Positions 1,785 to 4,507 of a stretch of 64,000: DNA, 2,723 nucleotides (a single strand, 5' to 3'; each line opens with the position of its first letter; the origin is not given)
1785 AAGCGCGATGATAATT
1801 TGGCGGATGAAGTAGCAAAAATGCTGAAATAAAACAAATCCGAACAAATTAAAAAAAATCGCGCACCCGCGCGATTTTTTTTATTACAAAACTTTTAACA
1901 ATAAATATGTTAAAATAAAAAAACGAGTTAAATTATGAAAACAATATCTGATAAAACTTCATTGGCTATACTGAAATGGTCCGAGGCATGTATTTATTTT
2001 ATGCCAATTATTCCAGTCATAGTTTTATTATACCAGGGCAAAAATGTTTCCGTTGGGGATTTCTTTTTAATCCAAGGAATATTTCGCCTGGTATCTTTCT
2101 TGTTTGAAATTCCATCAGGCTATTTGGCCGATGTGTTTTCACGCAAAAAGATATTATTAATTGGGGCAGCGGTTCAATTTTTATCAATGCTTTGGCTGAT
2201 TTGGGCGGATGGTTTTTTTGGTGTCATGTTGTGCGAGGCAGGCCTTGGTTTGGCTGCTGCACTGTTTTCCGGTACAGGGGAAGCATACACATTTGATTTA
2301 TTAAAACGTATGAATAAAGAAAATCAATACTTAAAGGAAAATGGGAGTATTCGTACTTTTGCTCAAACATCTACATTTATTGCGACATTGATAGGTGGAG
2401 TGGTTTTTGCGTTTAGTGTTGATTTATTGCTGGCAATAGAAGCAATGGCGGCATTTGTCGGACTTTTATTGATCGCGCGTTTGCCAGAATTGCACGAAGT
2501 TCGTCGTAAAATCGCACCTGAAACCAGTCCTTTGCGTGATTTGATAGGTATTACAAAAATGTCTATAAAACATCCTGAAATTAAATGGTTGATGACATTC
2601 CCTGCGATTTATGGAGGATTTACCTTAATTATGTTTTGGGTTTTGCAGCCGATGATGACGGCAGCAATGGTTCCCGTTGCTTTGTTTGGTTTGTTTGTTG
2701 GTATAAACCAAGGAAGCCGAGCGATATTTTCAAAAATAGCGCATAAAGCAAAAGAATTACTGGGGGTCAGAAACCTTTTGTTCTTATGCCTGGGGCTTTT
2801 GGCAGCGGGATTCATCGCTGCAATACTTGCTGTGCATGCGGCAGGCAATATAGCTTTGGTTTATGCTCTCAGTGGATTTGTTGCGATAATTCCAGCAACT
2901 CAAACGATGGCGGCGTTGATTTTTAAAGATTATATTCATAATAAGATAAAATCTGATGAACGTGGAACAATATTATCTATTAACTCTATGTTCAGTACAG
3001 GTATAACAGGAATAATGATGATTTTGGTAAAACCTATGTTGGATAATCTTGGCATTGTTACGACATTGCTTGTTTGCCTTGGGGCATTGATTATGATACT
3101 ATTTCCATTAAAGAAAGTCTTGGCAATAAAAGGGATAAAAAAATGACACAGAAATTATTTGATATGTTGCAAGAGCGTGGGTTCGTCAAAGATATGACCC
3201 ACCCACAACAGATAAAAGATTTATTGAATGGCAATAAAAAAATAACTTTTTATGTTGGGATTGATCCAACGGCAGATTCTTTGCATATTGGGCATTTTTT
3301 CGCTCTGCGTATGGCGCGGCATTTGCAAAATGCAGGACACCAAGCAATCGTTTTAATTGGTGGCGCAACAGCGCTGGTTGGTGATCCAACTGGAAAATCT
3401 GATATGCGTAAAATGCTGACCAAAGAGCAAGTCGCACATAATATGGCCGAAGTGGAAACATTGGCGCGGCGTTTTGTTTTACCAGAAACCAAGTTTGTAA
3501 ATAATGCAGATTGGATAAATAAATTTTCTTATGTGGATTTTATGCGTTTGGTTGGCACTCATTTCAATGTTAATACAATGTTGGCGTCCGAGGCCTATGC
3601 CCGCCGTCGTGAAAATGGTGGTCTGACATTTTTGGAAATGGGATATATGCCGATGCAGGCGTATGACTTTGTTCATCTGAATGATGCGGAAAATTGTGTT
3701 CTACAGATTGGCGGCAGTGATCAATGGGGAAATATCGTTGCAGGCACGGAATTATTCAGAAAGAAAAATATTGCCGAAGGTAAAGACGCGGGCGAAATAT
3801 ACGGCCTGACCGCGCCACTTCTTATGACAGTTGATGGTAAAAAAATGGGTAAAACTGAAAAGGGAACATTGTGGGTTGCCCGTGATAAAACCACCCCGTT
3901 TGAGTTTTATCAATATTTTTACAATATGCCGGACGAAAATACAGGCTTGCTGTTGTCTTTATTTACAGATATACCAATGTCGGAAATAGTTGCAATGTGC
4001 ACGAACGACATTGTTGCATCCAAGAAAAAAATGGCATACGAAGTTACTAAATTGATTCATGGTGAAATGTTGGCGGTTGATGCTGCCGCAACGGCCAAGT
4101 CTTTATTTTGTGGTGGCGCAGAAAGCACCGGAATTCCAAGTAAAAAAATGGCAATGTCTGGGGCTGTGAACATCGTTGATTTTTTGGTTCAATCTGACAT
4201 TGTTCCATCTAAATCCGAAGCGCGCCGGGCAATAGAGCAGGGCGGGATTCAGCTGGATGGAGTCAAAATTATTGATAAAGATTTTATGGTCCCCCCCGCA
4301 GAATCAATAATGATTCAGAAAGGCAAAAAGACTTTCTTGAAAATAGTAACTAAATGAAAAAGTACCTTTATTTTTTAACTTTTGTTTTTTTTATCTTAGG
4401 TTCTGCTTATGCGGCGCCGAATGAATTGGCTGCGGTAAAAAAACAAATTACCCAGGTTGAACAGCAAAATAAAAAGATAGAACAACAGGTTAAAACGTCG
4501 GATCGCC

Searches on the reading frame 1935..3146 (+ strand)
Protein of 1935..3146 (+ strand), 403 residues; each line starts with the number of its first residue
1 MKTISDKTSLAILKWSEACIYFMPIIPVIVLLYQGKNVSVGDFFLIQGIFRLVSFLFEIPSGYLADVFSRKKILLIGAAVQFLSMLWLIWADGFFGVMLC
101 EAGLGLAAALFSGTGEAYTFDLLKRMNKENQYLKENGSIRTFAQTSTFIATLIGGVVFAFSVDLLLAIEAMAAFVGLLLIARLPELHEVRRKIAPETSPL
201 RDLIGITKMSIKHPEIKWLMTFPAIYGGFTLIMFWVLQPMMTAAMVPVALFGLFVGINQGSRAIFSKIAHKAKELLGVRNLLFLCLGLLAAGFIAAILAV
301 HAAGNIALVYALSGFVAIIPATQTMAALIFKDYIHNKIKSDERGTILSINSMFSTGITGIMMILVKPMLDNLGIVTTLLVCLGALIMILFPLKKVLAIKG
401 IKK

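Call 33: search_protein_families(library=pfam, proteins=[window:1935-3146:+], max_evalue=0.00001)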
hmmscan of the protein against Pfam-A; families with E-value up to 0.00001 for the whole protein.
window:1935-3146:+ (403 aa): 1 family
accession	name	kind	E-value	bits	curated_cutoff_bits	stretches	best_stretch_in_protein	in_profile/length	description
PF07690.21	MFS_1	-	2.2e-19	70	33.4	1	25-355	15-340/347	Major Facilitator Superfamily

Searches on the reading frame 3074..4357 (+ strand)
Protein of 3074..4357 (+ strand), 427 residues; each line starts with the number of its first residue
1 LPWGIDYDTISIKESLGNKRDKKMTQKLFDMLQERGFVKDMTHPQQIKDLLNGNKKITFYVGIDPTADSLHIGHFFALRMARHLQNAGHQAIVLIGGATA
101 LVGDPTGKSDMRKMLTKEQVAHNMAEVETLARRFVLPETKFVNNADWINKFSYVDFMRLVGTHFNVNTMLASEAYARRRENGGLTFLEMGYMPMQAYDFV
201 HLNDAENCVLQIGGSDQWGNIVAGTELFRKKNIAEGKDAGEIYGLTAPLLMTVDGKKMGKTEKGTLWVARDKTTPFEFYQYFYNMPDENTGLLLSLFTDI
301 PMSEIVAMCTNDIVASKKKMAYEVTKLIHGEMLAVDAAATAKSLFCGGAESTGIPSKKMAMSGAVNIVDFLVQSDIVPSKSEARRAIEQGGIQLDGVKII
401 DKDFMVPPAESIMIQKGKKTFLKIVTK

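Call 33: search_protein_families(library=pfam, proteins=[window:3074-4357:+], max_evalue=0.00001)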
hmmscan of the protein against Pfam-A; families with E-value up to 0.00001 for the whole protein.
window:3074-4357:+ (427 aa): 3 families
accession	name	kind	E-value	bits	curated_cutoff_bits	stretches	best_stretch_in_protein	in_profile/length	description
PF00579.31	tRNA-synt_1b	-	4.2e-72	243.4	21.1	1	54-345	3-291/292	tRNA synthetases class I (W and Y)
PF22421.1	SYY_C-terminal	-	6.1e-12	45.7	27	1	353-422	8-81/83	Tyrosine--tRNA ligase SYY-like C-terminal domain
PF01479.30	S4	-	3.1e-06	27.2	22.8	1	367-408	3-44/48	S4 domain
